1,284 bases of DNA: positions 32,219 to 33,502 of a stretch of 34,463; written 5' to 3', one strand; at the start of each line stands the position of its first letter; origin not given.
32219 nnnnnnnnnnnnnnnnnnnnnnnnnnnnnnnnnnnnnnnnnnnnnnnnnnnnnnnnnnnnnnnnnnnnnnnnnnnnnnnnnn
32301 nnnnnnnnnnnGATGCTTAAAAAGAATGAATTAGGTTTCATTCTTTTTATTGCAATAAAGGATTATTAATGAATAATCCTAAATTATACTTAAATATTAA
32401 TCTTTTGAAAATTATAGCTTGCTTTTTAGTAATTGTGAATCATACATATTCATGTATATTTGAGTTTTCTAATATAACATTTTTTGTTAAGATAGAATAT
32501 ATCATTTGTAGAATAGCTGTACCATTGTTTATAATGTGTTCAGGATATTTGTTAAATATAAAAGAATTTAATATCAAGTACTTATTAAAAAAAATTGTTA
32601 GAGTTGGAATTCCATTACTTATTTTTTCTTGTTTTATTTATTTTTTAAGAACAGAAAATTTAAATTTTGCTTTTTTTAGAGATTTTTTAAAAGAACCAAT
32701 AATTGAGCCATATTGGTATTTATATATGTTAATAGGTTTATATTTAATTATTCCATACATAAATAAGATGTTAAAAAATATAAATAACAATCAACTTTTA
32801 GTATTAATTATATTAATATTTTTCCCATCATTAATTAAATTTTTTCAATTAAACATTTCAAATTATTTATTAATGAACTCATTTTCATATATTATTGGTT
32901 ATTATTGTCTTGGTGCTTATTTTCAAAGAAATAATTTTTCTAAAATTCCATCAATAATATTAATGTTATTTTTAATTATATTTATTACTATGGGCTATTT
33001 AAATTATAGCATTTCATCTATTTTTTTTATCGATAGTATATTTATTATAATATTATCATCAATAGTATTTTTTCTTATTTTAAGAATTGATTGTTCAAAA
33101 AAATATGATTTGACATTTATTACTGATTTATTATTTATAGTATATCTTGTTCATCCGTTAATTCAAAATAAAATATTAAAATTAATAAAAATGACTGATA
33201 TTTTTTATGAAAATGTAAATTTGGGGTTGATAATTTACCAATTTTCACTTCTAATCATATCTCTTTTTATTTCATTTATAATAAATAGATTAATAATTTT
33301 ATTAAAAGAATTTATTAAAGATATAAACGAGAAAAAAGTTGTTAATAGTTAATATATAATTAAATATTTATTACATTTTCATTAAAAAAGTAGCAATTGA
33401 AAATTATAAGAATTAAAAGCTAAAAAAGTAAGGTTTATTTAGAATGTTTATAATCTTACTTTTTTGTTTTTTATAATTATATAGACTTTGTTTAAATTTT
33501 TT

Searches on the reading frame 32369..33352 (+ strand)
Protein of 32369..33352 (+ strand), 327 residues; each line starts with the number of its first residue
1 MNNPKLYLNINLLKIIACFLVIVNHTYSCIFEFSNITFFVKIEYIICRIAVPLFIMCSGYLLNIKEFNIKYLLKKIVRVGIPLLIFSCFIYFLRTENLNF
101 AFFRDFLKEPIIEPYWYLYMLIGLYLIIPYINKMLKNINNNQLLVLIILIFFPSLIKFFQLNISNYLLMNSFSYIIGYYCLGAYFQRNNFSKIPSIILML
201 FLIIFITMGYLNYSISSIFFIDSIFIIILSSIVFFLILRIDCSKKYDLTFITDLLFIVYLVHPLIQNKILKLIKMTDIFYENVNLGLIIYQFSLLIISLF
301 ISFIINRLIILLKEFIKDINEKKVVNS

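Call 43: search_protein_families(library=pfam, proteins=[window:32369-33352:+], max_evalue=0.001)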
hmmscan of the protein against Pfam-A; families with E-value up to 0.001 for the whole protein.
window:32369-33352:+ (327 aa): 1 family
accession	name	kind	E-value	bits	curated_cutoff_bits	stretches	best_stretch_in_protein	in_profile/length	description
PF01757.29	Acyl_transf_3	-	1.1e-33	117.1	31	1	9-306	3-325/326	Acyltransferase domain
